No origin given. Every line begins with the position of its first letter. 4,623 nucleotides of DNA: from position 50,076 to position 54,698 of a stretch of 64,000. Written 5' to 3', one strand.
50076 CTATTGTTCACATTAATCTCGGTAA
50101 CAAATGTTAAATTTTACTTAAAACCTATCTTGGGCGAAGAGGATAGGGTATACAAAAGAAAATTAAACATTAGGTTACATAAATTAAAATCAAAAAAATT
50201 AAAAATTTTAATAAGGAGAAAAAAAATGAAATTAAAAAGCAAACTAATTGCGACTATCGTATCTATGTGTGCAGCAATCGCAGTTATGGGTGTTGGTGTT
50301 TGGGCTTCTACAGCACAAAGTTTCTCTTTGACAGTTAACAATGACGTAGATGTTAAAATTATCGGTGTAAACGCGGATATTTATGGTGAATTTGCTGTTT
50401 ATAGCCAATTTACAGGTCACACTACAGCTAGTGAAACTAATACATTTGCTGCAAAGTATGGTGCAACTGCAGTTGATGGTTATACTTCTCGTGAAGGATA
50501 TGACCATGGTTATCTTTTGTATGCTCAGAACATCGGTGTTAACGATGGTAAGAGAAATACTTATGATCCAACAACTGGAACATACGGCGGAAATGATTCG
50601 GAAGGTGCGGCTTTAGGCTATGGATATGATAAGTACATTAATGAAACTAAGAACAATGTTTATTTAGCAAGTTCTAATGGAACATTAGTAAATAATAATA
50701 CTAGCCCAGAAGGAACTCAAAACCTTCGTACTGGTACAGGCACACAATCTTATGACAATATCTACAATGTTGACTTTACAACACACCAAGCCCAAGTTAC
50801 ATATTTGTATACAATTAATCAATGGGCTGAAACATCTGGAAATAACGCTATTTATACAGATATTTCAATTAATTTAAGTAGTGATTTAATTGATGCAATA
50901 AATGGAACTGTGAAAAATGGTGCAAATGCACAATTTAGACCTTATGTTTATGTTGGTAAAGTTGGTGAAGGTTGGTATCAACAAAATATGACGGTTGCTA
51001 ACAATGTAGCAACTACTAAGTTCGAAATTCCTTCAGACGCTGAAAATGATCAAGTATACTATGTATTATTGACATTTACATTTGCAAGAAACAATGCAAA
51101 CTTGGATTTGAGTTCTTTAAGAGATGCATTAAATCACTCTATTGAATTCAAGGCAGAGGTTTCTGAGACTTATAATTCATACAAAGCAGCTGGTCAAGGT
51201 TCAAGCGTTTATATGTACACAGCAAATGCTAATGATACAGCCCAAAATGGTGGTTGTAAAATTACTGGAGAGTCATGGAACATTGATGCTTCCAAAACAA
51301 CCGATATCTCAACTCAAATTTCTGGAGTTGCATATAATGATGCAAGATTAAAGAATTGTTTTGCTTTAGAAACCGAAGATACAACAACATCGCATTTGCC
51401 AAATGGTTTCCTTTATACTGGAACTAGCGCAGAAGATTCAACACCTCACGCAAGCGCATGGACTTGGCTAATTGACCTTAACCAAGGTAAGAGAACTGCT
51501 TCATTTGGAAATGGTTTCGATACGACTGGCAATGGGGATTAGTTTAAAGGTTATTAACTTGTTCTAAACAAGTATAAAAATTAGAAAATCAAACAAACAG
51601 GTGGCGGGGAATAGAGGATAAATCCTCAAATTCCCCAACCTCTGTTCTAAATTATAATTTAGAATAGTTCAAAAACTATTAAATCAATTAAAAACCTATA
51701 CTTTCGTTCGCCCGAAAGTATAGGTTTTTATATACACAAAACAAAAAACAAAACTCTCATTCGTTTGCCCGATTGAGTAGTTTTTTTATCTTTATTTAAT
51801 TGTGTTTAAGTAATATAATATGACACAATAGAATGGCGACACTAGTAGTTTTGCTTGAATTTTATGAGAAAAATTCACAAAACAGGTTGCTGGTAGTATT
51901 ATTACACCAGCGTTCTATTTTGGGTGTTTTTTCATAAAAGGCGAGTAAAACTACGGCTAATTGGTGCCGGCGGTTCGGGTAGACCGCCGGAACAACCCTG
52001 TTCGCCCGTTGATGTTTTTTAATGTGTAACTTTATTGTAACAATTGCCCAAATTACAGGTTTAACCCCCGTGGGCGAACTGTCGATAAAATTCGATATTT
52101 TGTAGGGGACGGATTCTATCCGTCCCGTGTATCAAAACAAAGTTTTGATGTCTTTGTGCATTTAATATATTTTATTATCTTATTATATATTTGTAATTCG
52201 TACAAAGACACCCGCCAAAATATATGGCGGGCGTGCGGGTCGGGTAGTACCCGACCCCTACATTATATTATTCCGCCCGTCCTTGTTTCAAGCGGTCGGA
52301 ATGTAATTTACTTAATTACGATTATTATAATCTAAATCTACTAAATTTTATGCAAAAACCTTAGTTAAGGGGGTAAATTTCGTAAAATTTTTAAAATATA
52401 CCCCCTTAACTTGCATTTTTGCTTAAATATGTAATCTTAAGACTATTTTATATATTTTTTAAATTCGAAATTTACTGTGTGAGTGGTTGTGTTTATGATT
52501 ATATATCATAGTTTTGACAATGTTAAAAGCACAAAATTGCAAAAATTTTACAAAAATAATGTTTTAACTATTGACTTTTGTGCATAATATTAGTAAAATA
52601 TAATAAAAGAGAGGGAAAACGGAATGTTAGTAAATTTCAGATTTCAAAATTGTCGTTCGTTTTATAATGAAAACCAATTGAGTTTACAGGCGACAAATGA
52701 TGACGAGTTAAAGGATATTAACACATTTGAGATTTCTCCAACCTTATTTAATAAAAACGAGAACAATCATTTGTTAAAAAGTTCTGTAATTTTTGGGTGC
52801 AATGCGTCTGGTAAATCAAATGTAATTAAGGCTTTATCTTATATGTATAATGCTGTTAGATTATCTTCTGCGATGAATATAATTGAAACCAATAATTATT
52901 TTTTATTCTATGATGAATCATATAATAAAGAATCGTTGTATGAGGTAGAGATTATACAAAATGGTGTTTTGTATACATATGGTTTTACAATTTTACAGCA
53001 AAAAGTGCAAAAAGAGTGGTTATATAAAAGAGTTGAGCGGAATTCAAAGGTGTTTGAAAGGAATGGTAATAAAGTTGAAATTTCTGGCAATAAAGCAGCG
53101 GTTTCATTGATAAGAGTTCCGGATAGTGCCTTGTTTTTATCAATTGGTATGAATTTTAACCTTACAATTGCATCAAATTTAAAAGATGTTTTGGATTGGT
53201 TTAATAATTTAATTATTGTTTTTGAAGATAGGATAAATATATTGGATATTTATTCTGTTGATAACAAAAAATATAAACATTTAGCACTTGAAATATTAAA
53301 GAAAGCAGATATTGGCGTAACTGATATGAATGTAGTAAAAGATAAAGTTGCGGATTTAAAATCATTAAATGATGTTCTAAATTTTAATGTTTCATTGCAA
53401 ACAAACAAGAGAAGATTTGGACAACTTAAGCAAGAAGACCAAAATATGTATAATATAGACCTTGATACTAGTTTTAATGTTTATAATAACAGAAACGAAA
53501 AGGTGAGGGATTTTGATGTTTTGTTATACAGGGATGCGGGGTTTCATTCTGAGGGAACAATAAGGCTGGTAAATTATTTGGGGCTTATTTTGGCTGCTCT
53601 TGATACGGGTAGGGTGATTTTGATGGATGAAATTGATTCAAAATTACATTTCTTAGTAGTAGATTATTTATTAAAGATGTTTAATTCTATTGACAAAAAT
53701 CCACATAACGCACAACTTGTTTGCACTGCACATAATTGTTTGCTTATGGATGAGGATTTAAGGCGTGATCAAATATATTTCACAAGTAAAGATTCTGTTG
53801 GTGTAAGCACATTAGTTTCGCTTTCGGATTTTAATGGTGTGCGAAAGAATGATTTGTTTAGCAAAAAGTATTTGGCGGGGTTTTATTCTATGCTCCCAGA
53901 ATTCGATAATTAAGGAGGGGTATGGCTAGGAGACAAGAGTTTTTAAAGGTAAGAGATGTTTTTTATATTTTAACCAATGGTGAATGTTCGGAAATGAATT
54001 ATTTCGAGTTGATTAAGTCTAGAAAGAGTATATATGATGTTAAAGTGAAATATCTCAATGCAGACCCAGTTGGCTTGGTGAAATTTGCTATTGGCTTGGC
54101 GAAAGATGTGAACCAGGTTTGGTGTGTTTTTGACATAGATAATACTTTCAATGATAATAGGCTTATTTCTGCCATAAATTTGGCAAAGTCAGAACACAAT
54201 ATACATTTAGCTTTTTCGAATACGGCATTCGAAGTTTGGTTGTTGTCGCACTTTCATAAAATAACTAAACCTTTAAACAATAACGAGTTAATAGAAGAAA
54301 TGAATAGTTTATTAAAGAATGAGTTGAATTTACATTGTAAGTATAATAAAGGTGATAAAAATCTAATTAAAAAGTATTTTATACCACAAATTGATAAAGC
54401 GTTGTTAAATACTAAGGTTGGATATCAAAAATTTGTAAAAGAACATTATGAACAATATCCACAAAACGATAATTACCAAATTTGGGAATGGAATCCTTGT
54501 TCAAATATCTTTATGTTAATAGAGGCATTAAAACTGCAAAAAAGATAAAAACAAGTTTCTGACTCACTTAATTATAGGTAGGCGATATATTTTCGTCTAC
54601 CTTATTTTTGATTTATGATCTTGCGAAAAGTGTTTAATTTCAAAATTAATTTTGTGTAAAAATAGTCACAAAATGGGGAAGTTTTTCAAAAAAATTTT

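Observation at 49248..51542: Two secreted proteins with TasA-like signal peptides: candidate substrates of the SipW fusion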

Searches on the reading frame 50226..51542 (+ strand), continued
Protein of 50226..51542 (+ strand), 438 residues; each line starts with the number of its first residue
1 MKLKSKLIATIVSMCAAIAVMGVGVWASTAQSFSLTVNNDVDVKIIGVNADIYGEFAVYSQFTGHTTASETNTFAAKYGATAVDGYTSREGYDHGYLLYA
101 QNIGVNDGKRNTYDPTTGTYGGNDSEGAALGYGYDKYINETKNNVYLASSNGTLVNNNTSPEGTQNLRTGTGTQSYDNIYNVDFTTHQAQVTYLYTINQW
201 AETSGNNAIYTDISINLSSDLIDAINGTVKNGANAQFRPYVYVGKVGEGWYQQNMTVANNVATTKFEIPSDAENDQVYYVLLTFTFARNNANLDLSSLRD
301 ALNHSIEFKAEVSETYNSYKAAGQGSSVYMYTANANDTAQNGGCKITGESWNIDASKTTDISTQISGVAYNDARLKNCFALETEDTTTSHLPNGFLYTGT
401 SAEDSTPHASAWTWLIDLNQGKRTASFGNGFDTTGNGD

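Call 105: fold_search(model_id=the predicted structure, library=viral)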
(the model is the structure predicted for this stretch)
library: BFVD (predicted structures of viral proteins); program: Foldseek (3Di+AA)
matches with E <= 10: 1308; with E <= 0.001: 1
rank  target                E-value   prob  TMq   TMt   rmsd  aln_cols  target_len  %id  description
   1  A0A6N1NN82            8.6e-04  0.60  0.12  0.09  17.4       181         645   14  Ulilysin [Tupanvirus deep ocean]
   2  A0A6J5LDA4            1.5e-03  0.57  0.14  0.10  18.2       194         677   12  SprB repeat [uncultured Caudovirales phage]
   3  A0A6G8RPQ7            2.9e-03  0.63  0.13  0.09  14.6       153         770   10  Tail fibers protein [Salmonella phage maane]
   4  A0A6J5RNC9            3.2e-03  0.47  0.11  0.05  13.3       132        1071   10  Uncharacterized protein [uncultured Caudovirales phage]
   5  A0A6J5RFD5            3.4e-03  0.63  0.14  0.12  16.8       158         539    9  Baseplate protein J-like [uncultured Caudovirales phage]
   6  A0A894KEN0            3.8e-03  0.14  0.14  0.19  17.7       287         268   10  (no name in the UniProt tables at hand)
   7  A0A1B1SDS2            4.3e-03  0.87  0.14  0.07   9.4       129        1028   12  (no name in the UniProt tables at hand)
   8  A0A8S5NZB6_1          5.4e-03  0.66  0.15  0.09   9.3       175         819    6  Tail fiber protein [Ackermannviridae sp. ctClB2]
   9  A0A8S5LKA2            6.0e-03  0.30  0.12  0.05  11.2       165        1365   12  Neck appendage protein [Siphoviridae sp. ctcPV5]
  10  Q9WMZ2                7.1e-03  0.12  0.09  0.07  19.1       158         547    6  ORF III [Dioscorea bacilliform virus]
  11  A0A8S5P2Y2            8.5e-03  0.23  0.12  0.08  28.7       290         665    6  Uncharacterized protein [Siphoviridae sp. ctXZQ9]
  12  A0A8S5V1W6            9.0e-03  0.60  0.15  0.33   6.8       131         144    7  Uncharacterized protein [Myoviridae sp. ctJ2i1]
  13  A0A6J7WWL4            9.0e-03  0.60  0.12  0.11   9.1       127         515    9  Uncharacterized protein [uncultured Caudovirales phage]
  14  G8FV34                9.0e-03  0.16  0.16  0.11  22.2       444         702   11  Minor tail protein [Pediococcus phage cIP1]
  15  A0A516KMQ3            9.5e-03  0.63  0.13  0.12   8.8       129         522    8  Putative pectate lyase protein [Bacillus phage vB_BmeM-Goe8]
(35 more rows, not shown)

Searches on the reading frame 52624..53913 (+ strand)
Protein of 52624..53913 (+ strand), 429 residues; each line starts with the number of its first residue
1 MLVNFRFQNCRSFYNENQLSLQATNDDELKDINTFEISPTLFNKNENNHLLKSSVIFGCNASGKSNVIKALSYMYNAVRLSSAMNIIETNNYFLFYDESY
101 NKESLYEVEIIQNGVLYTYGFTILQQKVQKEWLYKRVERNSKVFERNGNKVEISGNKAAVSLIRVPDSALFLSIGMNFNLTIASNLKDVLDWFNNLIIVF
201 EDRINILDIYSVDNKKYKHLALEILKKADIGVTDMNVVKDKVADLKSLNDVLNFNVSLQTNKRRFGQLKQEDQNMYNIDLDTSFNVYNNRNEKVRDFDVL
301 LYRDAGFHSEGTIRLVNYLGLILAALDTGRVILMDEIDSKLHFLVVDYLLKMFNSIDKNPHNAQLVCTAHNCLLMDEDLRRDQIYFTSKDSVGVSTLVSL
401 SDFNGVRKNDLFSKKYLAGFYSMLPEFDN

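Call 3: search_protein_families(library=pfam, proteins=[window:52624-53913:+], max_evalue=0.1)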
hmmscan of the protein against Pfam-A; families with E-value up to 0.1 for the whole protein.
window:52624-53913:+ (429 aa): 3 families
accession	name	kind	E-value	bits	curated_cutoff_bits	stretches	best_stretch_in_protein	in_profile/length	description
PF13304.12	AAA_21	-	1.6e-21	78.1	27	1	55-376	3-304/304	AAA domain, putative AbiEii toxin, Type IV TA system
PF02463.25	SMC_N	-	1.2e-05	25.3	40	1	53-378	26-205/220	RecF/RecN/SMC N terminal domain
PF13476.12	AAA_23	-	0.098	13.7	27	0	54-220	22-149/201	AAA domain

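Call 99: search_protein_families(library=padloc, proteins=[window:52624-53913:+], max_evalue=0.00001)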
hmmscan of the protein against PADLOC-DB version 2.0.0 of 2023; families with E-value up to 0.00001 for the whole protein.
window:52624-53913:+ (429 aa): 17 families
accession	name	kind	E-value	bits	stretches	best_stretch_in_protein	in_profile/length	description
PDLC02335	AbiLi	-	8.2e-77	256.4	1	1-428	49-288/326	AbiLi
PDLC02980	AriA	-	2.1e-22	78.5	1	55-376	3-304/304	-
PDLC04391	PDC-M07A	-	2.7e-12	44.4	1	304-405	280-382/412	-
PDLC04182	HEC-01A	-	1e-11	42.5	1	306-407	284-382/406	-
PDLC04180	HEC-01A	-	3.7e-11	40.8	1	308-389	255-336/382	-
PDLC04135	mad3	-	3.9e-11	41.1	1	55-408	26-358/374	mads_3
PDLC04393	PDC-M07A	-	1.1e-10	39.2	1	304-404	284-385/435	-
PDLC04392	PDC-M07A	-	2e-10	38.3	1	304-404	282-383/432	-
PDLC04426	PDC-M12A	-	5.7e-10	37.1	1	1-418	1-364/369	-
PDLC04178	HEC-01A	-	1e-09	36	0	54-154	31-139/399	-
PDLC00293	PtuA1|PtuA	-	6.3e-09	33.3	0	45-98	24-68/527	AAA ATPase domain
PDLC04175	HEC-01A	-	1.4e-07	28.9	0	51-131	25-103/363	-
PDLC02336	AbiLi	-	2.2e-07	28.8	1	45-372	16-290/340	AbiLi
PDLC04176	HEC-01A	-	5.6e-07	27.2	1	54-148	26-124/371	-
PDLC04608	PDC-M38A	-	1e-06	26.7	0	329-400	271-340/367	-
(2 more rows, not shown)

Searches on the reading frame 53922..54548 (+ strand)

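Call 3: search_protein_families(library=pfam, proteins=[window:53922-54548:+], max_evalue=0.1)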
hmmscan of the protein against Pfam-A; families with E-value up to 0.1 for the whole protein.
window:53922-54548:+ (208 aa): 1 family
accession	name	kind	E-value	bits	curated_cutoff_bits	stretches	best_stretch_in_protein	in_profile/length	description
PF13707.11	RloB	-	9.8e-29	101.4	31.5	1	14-203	1-195/195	RloB-like protein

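Call 99: search_protein_families(library=padloc, proteins=[window:53922-54548:+], max_evalue=0.00001)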
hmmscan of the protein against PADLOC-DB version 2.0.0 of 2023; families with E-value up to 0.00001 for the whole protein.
window:53922-54548:+ (208 aa): 1 family
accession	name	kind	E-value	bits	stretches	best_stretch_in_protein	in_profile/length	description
PDLC02337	AbiLii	-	2.4e-17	62.1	1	5-203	24-85/170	AbiLii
